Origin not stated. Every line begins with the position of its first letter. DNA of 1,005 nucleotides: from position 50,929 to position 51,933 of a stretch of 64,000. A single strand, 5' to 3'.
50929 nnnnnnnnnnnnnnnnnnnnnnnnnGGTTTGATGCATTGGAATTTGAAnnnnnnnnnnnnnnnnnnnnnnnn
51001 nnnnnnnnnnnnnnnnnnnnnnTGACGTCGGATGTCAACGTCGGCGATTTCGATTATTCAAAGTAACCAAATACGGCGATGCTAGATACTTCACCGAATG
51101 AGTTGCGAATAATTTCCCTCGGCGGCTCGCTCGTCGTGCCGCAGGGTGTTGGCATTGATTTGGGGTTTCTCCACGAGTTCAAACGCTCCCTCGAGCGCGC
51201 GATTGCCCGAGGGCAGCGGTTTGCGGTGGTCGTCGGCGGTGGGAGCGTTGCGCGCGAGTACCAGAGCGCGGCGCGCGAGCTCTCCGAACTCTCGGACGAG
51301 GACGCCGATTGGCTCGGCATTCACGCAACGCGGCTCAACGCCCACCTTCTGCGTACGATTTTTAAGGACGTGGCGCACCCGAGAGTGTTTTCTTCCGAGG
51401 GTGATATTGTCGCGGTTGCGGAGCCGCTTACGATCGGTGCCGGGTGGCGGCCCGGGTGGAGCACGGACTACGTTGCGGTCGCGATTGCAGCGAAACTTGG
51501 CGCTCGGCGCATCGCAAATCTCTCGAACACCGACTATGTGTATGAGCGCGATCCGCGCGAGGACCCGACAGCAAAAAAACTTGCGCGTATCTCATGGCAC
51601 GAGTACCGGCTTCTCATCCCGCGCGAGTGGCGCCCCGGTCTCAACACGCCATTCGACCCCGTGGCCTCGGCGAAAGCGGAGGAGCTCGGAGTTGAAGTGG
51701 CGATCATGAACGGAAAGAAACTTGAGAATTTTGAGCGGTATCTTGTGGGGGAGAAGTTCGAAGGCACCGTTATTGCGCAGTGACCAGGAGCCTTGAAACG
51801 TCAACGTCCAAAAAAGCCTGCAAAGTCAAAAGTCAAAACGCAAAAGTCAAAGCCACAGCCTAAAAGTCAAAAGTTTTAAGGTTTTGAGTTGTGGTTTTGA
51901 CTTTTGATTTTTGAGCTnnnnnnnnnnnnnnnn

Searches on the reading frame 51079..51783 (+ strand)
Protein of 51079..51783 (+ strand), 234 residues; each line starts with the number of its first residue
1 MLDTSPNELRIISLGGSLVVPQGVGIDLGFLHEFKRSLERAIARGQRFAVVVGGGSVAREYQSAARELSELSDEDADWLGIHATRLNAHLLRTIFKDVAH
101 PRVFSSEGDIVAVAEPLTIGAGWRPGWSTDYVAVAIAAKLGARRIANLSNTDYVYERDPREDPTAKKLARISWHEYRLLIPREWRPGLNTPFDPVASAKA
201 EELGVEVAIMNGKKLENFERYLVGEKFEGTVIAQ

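Call 29: search_protein_families(library=pfam, proteins=[window:51079-51783:+], max_evalue=0.001)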
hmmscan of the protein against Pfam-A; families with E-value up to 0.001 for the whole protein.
window:51079-51783:+ (234 aa): 1 family
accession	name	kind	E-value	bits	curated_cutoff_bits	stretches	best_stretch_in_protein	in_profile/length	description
PF00696.33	AA_kinase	-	1.9e-24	87.2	24.9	2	128-211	152-234/234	Amino acid kinase family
